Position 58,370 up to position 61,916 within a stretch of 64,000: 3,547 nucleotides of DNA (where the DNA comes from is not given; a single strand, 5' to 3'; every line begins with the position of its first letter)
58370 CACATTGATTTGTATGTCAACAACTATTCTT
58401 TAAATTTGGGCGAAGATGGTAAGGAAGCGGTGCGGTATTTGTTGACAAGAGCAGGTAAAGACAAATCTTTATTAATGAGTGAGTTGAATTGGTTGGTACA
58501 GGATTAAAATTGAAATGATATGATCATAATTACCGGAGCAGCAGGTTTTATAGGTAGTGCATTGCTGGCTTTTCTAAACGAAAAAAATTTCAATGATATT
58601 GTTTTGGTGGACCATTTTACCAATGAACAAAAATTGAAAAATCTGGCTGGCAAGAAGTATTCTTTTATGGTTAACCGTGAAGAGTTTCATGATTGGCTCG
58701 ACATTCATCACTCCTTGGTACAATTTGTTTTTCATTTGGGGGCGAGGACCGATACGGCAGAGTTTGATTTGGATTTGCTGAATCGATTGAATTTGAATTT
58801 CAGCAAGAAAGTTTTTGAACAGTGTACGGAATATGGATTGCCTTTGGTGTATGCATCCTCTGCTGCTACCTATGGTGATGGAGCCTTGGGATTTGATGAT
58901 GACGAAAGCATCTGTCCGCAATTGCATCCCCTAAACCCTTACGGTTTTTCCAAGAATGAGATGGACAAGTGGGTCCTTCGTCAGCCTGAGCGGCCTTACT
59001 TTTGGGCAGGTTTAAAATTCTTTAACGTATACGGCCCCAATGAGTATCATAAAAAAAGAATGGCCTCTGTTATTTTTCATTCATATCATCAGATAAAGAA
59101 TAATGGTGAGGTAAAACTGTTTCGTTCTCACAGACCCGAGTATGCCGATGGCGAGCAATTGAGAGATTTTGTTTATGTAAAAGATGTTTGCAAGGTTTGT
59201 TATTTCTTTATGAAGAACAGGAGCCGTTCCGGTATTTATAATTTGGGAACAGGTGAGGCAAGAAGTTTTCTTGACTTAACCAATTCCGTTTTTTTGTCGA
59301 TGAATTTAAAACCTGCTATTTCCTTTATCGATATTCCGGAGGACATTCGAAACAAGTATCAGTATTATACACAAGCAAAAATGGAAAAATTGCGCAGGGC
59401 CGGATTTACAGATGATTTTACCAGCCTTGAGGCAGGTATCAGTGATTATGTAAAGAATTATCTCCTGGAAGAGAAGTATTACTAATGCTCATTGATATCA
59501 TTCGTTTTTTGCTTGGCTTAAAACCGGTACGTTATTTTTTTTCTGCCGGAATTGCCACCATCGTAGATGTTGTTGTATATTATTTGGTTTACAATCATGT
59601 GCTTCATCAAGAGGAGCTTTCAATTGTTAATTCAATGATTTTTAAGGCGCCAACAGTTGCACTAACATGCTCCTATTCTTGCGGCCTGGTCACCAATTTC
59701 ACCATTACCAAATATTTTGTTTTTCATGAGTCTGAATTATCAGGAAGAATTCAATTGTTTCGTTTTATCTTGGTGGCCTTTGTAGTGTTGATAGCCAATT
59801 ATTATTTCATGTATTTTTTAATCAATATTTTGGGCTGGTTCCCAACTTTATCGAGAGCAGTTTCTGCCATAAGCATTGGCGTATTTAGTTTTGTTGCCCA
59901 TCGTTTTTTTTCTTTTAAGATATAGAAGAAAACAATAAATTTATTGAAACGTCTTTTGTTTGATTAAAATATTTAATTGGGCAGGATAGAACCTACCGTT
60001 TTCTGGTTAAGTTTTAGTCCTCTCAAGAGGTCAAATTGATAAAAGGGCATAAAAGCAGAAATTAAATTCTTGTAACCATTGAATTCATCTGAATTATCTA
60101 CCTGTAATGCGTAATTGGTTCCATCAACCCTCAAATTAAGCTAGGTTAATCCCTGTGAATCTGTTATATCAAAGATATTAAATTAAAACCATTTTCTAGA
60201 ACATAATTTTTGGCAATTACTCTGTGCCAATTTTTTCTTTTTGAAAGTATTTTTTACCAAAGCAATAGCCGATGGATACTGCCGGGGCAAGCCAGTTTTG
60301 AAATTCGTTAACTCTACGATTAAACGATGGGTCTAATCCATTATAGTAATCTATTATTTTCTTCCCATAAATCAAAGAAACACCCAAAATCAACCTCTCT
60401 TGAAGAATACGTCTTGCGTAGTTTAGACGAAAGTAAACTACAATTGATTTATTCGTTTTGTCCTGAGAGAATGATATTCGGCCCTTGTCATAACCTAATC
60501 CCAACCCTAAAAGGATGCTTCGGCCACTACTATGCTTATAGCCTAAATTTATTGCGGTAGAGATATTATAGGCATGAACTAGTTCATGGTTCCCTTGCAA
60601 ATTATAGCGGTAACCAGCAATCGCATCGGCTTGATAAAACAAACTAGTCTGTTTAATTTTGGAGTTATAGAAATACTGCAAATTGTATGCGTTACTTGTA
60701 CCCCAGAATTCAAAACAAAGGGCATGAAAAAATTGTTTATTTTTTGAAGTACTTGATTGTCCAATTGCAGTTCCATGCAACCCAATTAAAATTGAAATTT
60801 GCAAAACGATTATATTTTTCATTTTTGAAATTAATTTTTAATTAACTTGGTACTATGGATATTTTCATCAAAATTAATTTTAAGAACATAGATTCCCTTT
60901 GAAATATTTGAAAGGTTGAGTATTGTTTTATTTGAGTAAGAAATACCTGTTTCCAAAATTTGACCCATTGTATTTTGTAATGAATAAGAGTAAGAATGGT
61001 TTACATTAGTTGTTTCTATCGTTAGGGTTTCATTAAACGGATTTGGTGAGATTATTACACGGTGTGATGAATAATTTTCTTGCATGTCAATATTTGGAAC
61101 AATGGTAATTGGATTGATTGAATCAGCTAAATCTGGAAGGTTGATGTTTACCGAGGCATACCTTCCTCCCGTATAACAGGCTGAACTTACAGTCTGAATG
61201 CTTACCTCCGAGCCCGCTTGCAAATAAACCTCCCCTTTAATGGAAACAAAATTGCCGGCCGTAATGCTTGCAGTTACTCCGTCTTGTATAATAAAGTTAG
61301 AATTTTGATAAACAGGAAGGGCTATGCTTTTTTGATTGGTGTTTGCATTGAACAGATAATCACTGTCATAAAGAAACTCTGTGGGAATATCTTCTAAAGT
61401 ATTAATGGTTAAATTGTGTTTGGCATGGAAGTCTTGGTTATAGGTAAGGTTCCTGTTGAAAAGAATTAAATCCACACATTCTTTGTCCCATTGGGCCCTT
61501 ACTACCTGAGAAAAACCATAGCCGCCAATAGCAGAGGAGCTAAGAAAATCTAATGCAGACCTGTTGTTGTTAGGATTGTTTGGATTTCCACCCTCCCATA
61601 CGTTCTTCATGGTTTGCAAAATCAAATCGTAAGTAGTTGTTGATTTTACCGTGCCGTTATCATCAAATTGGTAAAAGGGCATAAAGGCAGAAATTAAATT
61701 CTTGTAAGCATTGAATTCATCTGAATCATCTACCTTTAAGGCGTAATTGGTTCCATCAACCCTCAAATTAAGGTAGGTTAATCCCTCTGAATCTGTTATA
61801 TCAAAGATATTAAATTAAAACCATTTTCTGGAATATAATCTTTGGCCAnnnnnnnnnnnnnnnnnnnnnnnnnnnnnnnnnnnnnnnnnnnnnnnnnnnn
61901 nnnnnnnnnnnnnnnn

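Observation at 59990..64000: Tandemly duplicated T9SS-cargo plus PagL-like beta-barrel module with mosaic identity and gene remnants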

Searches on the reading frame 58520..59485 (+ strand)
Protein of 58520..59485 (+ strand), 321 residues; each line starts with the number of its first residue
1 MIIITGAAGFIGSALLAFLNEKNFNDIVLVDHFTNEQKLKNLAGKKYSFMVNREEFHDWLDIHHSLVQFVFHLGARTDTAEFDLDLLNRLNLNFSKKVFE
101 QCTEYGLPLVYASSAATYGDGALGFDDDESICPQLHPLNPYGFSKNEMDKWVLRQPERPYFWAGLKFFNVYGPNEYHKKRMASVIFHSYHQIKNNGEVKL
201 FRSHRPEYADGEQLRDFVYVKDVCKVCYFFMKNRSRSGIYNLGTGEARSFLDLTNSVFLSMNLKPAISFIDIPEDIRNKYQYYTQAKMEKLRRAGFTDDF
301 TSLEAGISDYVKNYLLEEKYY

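Call 73: list_cluster_members(proteins=[P0001, P0009, window:58520-59485:+, window:60217-60822:-, P0003])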
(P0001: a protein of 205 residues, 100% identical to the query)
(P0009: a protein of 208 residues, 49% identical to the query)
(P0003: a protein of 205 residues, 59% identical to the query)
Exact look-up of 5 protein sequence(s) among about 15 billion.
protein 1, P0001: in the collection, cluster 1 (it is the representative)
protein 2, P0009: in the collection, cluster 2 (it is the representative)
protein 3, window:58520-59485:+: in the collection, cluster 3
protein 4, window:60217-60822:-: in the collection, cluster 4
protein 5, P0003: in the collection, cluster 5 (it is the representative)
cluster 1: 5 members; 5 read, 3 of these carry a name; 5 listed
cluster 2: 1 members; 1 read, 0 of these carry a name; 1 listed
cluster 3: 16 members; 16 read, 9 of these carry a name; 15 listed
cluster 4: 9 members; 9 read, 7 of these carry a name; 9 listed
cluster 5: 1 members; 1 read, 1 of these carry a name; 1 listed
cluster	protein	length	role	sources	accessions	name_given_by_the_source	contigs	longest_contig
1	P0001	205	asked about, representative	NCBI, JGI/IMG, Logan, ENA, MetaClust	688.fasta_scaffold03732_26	hypothetical protein | \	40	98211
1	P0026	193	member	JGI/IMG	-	hypothetical protein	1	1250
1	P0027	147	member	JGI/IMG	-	hypothetical protein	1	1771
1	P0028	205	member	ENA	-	-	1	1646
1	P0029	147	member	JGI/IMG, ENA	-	-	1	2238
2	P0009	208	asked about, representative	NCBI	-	-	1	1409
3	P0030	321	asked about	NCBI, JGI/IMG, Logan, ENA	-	ADP-L-glycero-D-manno-heptose 6-epimerase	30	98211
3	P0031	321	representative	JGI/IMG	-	ADP-L-glycero-D-manno-heptose 6-epimerase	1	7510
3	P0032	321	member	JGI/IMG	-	ADP-L-glycero-D-manno-heptose 6-epimerase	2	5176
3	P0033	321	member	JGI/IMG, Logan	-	ADP-L-glycero-D-manno-heptose 6-epimerase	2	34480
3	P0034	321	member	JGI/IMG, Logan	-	ADP-L-glycero-D-manno-heptose 6-epimerase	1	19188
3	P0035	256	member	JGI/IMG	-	ADP-L-glycero-D-manno-heptose 6-epimerase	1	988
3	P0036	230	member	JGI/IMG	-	ADP-L-glycero-D-manno-heptose 6-epimerase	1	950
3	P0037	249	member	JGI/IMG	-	ADP-L-glycero-D-manno-heptose 6-epimerase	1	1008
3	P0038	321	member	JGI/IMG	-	ADP-L-glycero-D-manno-heptose 6-epimerase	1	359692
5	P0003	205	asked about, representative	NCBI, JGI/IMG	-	hypothetical protein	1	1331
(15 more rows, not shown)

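Call 84: find_related_loci(query=window:58520-59485:+, collection=genome_contigs, flank=10000)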
Query window:58520-59485:+ (321 aa) in genome_contigs; peptide patterns used: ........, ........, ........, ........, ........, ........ (x = any residue, [..] = any of these).
193 stretches matched a pattern; 144 encode a relative of the query (tblastn E <= 1e-3); the best 80 are kept; 80 distinct loci.
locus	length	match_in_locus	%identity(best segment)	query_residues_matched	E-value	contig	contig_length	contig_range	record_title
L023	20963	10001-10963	64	1-321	2e-146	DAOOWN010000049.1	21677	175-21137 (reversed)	MAG TPA_asm: Bacteroidales bacterium isolate AMR_MDS_2414 NODE_2410_length_21677_cov_6.062344, whole genome shotgun sequ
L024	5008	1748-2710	66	1-321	2e-146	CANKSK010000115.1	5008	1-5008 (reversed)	MAG: Bacteroidetes bacterium isolate RH-9nov16-282 genome assembly, contig: RH-9nov16-C47747, whole genome shotgun seque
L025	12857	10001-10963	62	1-321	6e-142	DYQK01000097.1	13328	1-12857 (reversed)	MAG TPA_asm: Rikenella microfusus isolate SulCav_GS10_10_34_87 SulCav_GS10_10_7539_length_13328_cov_51_130716, whole gen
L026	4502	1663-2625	63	1-321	2e-144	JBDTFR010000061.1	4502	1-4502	MAG: Bacteroidia bacterium isolate cluster2_bin.231 k127_4738946, whole genome shotgun sequence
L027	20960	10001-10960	62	1-320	4e-140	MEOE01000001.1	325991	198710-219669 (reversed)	MAG: Bacteroidetes bacterium GWF2_33_16 gwf2_scaffold_10, whole genome shotgun sequence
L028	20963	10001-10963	61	1-321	1e-139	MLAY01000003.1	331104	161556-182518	Marine bacterium AO1-C Bin2_contig__1C_len_2382106_cov_91.1957_ID_1, whole genome shotgun sequence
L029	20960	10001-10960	62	1-320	2e-139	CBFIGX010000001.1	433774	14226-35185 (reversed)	MAG: Flavobacteriales bacterium isolate Co_bin_775_strict genome assembly, contig: Co_bin_775_strict_c1, whole genome sh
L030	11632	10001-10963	61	1-321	8e-139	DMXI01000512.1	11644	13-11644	MAG TPA_asm: Microscillaceae bacterium isolate UBA11690 contig_6464, whole genome shotgun sequence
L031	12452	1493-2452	61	1-320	2e-138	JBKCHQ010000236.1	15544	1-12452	MAG: Bacteroidia bacterium isolate samp_512_metabat2_52 samp_512_976618, whole genome shotgun sequence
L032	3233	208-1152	63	1-315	1e-142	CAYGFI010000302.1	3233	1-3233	MAG TPA_asm: uncultured Chitinophaga sp. isolate ERP113451_co1_21 genome assembly, contig: NODE_47695_length_3233_cov_12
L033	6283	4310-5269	61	1-320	3e-137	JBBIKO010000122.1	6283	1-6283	MAG: Bacteroidota bacterium isolate QNF170220_bin_188 NODE_10211_length_6283_cov_3.570649, whole genome shotgun sequence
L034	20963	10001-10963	62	1-321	9e-136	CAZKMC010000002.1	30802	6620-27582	MAG TPA_asm: uncultured Comamonadaceae bacterium isolate binchicken_co299_37 genome assembly, contig: NODE_328_length_30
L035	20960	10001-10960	62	1-320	4e-135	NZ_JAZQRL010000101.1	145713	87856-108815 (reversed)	MAG: Arcticibacter sp. isolate T1900045231_TH20190001.MAGScoT_cleanbin_000005 SGB_5407_k141_121607, whole genome shotgun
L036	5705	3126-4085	59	1-320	6e-135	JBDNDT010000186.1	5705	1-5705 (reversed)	MAG: Cytophagales bacterium isolate YM_bin10_OCT21 C186, whole genome shotgun sequence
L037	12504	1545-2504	61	1-320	2e-134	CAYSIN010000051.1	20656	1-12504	MAG TPA_asm: uncultured Bacteroidales bacterium isolate binchicken_co20_354 genome assembly, contig: NODE_5116_length_20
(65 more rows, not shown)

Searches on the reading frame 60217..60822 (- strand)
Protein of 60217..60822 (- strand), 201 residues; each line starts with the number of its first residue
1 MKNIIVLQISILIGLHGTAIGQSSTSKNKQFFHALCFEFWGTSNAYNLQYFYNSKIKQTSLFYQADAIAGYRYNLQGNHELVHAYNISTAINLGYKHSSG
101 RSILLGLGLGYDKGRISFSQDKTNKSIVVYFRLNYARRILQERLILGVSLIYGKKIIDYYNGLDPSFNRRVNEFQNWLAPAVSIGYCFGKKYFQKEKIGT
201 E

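Call 3: search_protein_families(library=pfam, proteins=[window:60217-60822:-], max_evalue=1)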
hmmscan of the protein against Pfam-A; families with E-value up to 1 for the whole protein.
window:60217-60822:- (201 aa): 1 family
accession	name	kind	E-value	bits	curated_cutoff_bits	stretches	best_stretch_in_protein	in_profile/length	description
PF07344.16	Amastin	-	0.19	12.1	27.2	1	9-54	2-48/157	Amastin surface glycoprotein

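Call 4: search_protein_families(library=ncbifam, proteins=[window:60217-60822:-], max_evalue=1)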
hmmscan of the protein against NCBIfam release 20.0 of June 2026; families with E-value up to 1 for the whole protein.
window:60217-60822:- (201 aa): 0 families

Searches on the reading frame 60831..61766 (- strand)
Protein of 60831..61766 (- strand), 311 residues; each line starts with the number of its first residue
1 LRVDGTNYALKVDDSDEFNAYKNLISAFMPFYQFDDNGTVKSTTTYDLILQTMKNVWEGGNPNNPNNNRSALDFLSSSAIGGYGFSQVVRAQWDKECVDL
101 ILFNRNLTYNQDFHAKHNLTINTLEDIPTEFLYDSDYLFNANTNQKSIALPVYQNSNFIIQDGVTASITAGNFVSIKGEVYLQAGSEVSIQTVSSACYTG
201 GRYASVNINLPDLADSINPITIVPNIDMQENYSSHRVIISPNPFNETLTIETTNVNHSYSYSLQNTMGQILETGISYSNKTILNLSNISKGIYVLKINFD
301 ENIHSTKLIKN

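Call 3: search_protein_families(library=pfam, proteins=[window:60831-61766:-], max_evalue=1)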
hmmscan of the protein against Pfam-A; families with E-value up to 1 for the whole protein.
window:60831-61766:- (311 aa): 1 family
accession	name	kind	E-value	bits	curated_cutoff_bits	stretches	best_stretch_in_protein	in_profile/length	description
PF18962.6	Por_Secre_tail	-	9.3e-10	39.1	27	1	239-309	1-74/75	Secretion system C-terminal sorting domain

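Call 4: search_protein_families(library=ncbifam, proteins=[window:60831-61766:-], max_evalue=1)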
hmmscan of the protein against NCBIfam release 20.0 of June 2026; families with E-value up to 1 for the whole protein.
window:60831-61766:- (311 aa): 5 families
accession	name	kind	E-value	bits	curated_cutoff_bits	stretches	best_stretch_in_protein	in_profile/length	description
TIGR04183.1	Por_Secre_tail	domain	7.4e-10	38.7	23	1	239-311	1-72/72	T9SS type A sorting domain-containing protein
NF038113.1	T9SSA_dep_M36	equivalog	6.1e-07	28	885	1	230-310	786-868/869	T9SS-dependent M36 family metallopeptidase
NF052644.1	T9SS_DNase_Rie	equivalog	0.00094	18.6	260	1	251-311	192-251/251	T9SS-dependent surface endonuclease, AS87_RS02955 family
TIGR01275.1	ACC_deam_rel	subfamily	0.0042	16.4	289.4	1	100-225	86-214/321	pyridoxal phosphate-dependent enzymes, D-cysteine desulfhydrase family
NF010646.0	PRK14045.1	equivalog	0.018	14.3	550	1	133-223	125-218/329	1-aminocyclopropane-1-carboxylate deaminase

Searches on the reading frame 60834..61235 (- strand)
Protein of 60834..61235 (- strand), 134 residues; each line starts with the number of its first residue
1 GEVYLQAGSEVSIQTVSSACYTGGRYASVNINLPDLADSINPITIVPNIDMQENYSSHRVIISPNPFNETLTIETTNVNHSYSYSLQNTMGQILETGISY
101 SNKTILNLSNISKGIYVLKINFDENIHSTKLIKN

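Call 92: find_homologous_proteins(query=window:60834-61235:-, max_evalue=0.001)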
Query seq(134 aa): 9 candidates shared short words with the query, none scored E <= 0.001.
